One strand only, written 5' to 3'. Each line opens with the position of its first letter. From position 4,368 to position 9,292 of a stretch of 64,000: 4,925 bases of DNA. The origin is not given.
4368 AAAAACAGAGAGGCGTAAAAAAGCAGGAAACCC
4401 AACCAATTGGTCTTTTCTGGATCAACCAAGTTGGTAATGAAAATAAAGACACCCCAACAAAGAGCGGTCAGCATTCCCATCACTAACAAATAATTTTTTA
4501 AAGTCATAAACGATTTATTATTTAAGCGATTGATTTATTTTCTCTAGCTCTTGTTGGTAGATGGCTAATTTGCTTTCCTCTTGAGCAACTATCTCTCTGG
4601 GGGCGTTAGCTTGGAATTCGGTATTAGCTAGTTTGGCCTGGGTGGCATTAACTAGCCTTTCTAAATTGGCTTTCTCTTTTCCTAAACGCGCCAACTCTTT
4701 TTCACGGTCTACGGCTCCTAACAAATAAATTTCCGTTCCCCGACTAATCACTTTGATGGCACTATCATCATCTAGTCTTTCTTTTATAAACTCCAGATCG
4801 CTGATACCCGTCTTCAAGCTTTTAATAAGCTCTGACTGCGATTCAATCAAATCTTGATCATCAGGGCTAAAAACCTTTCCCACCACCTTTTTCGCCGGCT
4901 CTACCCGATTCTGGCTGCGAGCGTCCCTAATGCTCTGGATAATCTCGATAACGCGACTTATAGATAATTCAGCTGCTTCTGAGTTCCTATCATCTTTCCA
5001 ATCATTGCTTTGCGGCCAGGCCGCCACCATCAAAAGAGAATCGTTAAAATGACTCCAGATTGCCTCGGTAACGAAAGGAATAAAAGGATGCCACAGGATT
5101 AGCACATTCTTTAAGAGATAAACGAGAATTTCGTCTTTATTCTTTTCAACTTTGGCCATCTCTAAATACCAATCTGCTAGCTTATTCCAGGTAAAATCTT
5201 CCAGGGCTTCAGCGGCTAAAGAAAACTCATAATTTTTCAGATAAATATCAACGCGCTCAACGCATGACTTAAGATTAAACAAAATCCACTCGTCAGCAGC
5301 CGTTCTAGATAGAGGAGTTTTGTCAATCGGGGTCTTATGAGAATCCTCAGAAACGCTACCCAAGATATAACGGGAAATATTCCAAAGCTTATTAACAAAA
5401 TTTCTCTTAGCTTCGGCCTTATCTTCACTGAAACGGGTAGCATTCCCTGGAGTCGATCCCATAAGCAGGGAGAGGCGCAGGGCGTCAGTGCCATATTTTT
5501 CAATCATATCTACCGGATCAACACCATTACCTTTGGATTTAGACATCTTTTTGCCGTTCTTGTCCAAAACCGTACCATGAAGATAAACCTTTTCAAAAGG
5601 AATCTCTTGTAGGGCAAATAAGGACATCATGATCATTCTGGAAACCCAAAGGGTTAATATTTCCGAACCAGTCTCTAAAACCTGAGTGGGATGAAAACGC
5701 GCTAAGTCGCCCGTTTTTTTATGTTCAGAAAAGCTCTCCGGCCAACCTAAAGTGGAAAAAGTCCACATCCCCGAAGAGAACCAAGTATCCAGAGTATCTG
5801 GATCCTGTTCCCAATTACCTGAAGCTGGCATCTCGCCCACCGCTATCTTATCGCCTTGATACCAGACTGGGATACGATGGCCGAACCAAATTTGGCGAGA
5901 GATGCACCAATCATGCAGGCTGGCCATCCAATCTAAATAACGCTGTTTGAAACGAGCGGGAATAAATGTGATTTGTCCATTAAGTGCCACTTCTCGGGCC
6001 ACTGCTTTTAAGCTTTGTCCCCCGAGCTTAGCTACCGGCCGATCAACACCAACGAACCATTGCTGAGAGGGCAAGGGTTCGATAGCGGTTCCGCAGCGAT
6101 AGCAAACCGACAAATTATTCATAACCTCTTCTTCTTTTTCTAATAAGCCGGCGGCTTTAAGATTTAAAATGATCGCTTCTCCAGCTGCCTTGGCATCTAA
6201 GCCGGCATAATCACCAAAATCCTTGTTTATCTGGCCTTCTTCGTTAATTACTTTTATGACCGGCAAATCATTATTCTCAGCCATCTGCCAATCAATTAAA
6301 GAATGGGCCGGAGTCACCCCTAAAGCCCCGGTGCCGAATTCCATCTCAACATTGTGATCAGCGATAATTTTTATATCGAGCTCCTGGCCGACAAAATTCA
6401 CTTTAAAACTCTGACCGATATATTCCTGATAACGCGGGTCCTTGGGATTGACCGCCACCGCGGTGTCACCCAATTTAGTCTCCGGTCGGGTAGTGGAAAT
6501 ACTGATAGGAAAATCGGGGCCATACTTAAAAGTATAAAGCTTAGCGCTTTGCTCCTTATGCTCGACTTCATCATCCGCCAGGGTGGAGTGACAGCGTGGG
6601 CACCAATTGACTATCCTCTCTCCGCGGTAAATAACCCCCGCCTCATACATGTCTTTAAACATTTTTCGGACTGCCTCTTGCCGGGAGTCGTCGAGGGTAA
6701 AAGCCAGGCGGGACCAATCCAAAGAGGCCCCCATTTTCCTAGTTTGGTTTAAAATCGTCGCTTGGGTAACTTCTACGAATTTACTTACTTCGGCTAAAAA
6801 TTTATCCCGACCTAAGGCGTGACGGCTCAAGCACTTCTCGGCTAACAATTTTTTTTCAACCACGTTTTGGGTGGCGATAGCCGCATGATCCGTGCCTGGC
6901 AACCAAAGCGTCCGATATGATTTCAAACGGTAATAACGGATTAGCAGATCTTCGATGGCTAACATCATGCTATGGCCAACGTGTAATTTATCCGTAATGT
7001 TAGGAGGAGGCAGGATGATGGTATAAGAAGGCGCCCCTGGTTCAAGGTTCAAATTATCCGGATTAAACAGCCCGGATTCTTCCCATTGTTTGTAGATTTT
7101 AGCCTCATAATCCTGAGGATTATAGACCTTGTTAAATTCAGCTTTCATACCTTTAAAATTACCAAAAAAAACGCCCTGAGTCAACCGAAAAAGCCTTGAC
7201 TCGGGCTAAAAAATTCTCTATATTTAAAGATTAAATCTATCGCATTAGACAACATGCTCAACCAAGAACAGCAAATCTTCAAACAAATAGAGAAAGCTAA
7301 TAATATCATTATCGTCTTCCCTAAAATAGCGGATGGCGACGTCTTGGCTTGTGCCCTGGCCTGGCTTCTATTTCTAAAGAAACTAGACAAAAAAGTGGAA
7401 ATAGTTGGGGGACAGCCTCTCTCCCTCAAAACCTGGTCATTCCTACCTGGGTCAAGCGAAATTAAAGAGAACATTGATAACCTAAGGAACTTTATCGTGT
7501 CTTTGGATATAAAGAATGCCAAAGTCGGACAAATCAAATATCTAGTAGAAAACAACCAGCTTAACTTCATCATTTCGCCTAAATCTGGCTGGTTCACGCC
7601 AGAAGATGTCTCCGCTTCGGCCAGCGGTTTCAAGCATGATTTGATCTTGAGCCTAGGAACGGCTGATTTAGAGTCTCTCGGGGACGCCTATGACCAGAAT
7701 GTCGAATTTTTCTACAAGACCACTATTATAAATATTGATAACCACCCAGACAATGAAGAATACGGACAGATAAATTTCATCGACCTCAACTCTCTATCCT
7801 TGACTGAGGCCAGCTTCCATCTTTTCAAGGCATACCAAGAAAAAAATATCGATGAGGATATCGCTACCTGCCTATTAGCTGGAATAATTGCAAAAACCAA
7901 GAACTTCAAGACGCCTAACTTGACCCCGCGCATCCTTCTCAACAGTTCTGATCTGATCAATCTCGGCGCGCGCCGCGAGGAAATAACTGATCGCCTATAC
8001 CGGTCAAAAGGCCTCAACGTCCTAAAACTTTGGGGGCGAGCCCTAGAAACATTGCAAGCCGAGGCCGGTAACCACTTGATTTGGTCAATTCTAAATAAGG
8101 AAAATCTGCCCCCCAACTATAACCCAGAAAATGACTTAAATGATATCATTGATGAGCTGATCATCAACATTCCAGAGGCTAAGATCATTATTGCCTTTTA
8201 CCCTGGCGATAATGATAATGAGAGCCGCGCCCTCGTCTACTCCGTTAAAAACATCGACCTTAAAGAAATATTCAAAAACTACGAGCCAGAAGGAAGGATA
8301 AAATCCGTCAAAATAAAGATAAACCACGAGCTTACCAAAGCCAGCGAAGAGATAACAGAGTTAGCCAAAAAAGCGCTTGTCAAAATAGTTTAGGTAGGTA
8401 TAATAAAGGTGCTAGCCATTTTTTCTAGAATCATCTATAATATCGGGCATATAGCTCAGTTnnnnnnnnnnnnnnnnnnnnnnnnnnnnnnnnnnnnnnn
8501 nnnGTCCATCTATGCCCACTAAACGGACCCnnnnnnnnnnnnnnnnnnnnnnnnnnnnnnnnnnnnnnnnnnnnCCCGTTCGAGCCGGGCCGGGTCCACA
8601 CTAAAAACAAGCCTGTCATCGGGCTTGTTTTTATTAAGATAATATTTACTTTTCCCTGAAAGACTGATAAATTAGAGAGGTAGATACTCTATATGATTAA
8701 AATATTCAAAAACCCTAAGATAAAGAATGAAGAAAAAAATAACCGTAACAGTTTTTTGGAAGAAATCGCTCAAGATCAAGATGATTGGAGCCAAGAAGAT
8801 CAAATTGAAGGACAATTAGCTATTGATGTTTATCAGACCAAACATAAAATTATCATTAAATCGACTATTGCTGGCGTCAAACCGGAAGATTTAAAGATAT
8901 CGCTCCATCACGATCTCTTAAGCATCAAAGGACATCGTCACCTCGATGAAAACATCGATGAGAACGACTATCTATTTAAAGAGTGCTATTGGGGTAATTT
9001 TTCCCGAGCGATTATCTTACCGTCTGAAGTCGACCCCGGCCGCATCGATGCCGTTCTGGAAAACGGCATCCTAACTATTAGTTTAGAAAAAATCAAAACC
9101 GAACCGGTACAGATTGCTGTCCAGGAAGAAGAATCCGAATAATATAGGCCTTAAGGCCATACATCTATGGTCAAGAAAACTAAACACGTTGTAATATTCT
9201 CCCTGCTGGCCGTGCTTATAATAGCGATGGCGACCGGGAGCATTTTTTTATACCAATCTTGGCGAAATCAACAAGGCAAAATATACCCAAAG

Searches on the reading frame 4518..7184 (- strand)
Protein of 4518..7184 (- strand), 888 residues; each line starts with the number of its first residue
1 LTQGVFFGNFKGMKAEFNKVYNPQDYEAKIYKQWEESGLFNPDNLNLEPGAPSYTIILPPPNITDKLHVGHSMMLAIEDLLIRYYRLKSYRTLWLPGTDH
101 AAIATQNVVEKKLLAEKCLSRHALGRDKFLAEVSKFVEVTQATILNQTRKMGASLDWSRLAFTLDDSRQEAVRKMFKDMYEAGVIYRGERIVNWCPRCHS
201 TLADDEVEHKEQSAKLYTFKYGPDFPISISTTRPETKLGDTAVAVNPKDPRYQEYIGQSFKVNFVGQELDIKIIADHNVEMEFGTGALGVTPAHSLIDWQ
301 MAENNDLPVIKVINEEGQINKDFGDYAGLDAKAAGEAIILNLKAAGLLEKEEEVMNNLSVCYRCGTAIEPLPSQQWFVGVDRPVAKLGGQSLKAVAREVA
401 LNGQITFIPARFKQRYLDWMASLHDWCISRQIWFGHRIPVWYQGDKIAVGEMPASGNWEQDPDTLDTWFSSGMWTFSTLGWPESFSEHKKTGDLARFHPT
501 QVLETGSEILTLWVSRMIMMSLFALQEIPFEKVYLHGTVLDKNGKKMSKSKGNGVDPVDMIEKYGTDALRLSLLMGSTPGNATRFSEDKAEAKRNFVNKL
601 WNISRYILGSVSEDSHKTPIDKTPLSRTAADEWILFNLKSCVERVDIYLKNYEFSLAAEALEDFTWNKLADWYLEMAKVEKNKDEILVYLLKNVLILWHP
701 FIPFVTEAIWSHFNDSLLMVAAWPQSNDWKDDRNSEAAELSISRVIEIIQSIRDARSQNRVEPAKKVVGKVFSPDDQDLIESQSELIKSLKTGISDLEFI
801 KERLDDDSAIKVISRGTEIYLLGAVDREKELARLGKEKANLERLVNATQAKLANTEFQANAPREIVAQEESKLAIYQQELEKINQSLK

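Call 13: search_protein_families(library=pfam, proteins=[window:4518-7184:-], max_evalue=0.000001)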
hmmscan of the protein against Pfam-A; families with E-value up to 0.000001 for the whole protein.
window:4518-7184:- (888 aa): 4 families
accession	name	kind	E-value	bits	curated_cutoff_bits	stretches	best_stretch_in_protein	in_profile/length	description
PF00133.28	tRNA-synt_1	-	3.7e-117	392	22.7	2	29-445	1-250/414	tRNA synthetases class I (I, L, M and V)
PF08264.19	Anticodon_1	-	4.3e-32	111.5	25.1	1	631-766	1-143/148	Anticodon-binding domain of tRNA ligase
PF09334.17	tRNA-synt_1g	-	1.5e-20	73.8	20.1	2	531-602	313-385/391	tRNA synthetases class I (M)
PF10458.14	Val_tRNA-synt_C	-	6.3e-09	36.4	25.9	1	828-888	3-63/66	Valyl tRNA synthetase tRNA binding arm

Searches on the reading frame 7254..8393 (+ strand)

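Call 13: search_protein_families(library=pfam, proteins=[window:7254-8393:+], max_evalue=0.000001)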
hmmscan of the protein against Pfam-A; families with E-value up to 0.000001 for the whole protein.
window:7254-8393:+ (379 aa): 1 family
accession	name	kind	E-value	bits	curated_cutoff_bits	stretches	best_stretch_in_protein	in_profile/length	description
PF01368.27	DHH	-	1.4e-07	32.3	28.1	1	18-211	2-125/125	DHH family, N-terminal domain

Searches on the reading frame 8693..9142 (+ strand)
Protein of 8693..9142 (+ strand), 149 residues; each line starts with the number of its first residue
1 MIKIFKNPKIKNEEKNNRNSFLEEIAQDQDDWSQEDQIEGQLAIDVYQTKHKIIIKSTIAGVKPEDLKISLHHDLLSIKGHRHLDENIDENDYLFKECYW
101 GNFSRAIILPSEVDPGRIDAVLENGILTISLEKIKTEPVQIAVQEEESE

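Call 13: search_protein_families(library=pfam, proteins=[window:8693-9142:+], max_evalue=0.000001)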
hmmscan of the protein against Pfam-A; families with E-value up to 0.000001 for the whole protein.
window:8693-9142:+ (149 aa): 1 family
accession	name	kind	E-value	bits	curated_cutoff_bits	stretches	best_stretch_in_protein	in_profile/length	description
PF00011.27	HSP20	-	1.6e-18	67.1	20.8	1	47-137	3-91/102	Hsp20/alpha crystallin family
